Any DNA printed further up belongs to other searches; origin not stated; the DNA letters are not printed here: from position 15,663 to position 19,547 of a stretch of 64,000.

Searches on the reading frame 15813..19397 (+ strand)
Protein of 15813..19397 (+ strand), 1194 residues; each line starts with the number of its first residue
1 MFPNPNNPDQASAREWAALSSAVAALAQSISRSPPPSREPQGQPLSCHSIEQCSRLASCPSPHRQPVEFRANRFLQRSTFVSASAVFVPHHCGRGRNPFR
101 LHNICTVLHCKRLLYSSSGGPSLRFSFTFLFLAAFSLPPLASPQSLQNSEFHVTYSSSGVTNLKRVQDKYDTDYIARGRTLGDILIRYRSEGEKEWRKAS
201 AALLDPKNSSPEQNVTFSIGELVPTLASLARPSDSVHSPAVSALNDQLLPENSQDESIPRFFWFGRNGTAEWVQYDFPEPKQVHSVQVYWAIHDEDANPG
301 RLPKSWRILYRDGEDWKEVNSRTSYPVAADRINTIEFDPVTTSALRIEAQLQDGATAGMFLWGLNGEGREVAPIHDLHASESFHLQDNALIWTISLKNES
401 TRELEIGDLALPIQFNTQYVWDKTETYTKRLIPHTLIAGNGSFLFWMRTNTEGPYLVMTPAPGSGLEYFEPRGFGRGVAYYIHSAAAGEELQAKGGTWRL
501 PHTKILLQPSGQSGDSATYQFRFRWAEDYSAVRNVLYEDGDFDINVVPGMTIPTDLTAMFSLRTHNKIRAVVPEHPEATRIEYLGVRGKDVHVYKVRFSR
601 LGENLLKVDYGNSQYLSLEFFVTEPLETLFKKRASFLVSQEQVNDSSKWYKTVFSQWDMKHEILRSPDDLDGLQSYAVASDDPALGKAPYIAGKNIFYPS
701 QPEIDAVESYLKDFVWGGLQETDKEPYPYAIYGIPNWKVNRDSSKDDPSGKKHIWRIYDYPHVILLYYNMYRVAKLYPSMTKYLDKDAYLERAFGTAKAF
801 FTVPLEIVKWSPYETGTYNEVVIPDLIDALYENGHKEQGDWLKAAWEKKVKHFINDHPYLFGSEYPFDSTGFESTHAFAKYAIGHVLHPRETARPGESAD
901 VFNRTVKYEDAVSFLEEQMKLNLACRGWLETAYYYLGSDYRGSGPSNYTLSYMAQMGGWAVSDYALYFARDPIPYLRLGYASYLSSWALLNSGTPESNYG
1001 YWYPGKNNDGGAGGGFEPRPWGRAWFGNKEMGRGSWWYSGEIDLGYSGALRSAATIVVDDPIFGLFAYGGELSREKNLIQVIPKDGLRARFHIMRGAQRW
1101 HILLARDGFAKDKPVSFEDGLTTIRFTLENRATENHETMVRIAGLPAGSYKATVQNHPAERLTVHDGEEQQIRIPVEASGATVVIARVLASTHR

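Call 9: search_protein_families(library=pfam, proteins=[window:15813-19397:+])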
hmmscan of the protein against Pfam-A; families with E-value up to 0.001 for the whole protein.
window:15813-19397:+ (1194 aa): 3 families
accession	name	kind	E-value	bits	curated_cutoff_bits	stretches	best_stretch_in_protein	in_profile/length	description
PF18951.5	DUF5695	-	2.7e-55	188.3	25.2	2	377-881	91-610/857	Family of unknown function (DUF5695)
PF00754.31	F5_F8_type_C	-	1e-09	39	28.2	1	262-354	25-118/127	F5/8 type C domain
PF22633.2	F5_F8_type_C_2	-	1.9e-07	32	27.8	1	263-347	12-91/91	NedA-like, galactose-binding domain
